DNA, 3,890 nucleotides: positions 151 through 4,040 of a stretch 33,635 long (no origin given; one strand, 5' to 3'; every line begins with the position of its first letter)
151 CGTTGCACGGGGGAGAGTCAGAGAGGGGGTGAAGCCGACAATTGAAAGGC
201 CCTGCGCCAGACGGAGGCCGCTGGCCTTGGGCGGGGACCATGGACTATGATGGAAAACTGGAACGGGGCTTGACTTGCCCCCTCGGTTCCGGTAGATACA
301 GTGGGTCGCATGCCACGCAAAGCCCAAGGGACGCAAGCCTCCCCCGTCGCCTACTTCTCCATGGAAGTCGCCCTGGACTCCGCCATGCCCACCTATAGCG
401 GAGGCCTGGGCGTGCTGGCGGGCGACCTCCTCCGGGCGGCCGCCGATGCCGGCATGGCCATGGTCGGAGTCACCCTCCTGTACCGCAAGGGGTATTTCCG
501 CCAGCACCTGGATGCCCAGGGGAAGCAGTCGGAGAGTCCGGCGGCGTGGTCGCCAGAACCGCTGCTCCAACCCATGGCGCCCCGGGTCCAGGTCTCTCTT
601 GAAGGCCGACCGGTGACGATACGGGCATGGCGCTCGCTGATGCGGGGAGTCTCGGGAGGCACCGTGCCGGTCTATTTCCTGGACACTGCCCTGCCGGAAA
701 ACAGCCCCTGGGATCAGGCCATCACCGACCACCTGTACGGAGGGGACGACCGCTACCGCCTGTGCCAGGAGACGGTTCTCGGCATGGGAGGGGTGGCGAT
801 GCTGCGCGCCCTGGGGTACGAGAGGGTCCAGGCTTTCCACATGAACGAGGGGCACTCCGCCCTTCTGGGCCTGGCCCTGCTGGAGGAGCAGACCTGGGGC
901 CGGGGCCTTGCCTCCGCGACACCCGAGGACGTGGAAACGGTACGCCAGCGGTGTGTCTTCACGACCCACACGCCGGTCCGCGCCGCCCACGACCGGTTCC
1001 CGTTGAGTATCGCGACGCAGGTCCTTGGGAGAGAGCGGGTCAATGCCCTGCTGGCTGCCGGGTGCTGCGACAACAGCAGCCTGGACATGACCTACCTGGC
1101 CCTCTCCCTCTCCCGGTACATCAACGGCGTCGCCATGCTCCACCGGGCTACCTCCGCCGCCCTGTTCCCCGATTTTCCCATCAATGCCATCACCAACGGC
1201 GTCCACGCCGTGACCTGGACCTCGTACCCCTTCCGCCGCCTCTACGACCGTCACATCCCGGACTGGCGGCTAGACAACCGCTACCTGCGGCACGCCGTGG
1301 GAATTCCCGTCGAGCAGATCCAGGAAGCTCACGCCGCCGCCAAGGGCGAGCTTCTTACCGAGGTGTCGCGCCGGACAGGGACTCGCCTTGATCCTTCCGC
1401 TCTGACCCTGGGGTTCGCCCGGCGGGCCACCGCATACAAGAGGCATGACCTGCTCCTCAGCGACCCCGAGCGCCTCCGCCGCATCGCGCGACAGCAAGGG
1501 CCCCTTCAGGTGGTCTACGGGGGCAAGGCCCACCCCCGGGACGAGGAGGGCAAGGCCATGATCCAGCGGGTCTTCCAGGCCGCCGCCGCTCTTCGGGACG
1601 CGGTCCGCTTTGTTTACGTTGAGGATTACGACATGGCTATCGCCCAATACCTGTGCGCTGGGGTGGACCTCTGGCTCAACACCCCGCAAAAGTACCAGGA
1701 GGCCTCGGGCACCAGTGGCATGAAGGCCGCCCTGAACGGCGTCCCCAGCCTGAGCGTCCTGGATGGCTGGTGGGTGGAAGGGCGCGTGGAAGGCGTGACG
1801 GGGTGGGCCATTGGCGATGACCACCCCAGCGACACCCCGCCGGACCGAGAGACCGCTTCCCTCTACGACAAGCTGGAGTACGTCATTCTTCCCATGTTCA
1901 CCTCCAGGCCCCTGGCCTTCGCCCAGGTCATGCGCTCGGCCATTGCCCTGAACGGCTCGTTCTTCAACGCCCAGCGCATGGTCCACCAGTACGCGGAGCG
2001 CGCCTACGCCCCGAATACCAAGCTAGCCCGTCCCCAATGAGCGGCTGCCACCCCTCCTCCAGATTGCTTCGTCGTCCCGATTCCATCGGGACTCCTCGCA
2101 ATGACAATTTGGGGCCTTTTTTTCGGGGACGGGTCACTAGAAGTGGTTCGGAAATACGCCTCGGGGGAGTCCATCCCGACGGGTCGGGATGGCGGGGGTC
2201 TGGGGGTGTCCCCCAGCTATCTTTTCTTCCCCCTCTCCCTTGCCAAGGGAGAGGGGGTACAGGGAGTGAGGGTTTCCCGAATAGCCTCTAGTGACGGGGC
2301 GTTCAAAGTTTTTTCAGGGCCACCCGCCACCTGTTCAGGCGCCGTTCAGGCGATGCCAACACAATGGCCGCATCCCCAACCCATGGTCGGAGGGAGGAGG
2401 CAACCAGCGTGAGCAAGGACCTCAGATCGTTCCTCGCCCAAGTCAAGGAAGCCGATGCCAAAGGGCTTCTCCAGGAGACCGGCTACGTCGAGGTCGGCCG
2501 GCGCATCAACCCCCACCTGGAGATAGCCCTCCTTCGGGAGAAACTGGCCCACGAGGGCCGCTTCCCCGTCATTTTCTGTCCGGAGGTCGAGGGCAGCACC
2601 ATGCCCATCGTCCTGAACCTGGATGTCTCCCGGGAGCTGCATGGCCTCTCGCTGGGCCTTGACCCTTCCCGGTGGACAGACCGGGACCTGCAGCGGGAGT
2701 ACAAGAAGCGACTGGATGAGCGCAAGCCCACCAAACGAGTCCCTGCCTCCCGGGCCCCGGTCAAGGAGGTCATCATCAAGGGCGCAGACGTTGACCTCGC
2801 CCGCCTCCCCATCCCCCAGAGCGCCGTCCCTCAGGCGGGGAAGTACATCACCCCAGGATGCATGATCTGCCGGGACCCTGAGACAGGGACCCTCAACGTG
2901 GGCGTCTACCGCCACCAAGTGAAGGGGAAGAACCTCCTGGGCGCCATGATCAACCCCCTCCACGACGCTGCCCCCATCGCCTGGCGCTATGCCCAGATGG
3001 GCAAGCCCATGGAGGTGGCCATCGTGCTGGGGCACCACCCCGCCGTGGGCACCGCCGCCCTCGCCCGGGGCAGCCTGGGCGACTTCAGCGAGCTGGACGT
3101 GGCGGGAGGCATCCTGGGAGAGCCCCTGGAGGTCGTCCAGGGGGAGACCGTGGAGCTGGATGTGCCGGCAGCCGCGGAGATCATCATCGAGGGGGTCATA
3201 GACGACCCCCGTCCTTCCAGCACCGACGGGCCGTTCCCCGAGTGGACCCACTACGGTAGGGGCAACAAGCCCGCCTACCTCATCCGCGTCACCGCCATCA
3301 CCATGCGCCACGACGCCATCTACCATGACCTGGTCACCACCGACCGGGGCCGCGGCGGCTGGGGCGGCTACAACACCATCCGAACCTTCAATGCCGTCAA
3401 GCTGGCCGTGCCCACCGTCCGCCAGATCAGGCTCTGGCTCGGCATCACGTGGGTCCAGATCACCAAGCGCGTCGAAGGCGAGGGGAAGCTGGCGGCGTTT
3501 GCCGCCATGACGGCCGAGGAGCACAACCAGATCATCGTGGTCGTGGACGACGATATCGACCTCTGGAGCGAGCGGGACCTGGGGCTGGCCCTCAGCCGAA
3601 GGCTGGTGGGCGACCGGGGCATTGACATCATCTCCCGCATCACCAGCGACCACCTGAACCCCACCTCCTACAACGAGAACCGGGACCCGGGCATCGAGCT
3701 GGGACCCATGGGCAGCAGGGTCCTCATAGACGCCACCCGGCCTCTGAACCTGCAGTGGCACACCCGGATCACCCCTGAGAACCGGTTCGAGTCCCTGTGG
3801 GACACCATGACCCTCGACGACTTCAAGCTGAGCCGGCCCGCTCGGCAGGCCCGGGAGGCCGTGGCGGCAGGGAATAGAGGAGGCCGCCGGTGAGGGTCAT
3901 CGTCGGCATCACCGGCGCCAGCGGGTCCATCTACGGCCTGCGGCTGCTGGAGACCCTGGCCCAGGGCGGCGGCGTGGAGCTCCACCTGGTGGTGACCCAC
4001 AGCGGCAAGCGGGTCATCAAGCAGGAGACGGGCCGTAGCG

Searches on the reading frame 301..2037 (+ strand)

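Call 22: search_protein_families(library=pfam, proteins=[window:301-2037:+], max_evalue=0.0001)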
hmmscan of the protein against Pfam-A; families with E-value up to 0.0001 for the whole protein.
window:301-2037:+ (579 aa): 1 family
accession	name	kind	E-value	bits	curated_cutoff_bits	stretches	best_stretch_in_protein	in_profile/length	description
PF00343.26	Phosphorylase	-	1.8e-27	96.4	27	2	258-493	321-583/713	Carbohydrate phosphorylase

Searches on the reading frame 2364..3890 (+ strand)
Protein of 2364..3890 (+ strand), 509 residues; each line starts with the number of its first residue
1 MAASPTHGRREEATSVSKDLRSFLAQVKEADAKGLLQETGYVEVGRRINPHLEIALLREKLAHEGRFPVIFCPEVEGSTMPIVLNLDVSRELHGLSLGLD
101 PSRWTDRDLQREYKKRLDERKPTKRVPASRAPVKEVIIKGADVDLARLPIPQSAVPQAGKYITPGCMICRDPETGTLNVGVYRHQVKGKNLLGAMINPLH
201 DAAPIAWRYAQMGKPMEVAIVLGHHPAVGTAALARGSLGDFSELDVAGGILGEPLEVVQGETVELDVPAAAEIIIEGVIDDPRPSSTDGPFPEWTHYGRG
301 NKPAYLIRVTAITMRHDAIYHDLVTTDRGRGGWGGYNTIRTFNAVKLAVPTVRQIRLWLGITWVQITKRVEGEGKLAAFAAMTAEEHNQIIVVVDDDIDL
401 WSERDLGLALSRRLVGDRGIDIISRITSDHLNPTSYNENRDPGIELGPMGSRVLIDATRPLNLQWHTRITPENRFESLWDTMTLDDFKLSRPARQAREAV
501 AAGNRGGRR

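Call 22: search_protein_families(library=pfam, proteins=[window:2364-3890:+], max_evalue=0.0001)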
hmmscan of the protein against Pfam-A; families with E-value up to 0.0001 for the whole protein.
window:2364-3890:+ (509 aa): 3 families
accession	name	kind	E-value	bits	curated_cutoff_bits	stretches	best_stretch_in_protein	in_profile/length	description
PF01977.22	UbiD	-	4.9e-54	183.1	23.3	1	125-325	2-203/206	3-octaprenyl-4-hydroxybenzoate carboxy-lyase Rift-related domain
PF20696.2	UbiD_C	-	3.4e-13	50.1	24.2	1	343-457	14-127/127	3-octaprenyl-4-hydroxybenzoate carboxy-lyase C-terminal domain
PF20695.2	UbiD_N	-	7.9e-05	23.1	24.3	0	40-102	9-68/78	3-octaprenyl-4-hydroxybenzoate carboxy-lyase N-terminal domain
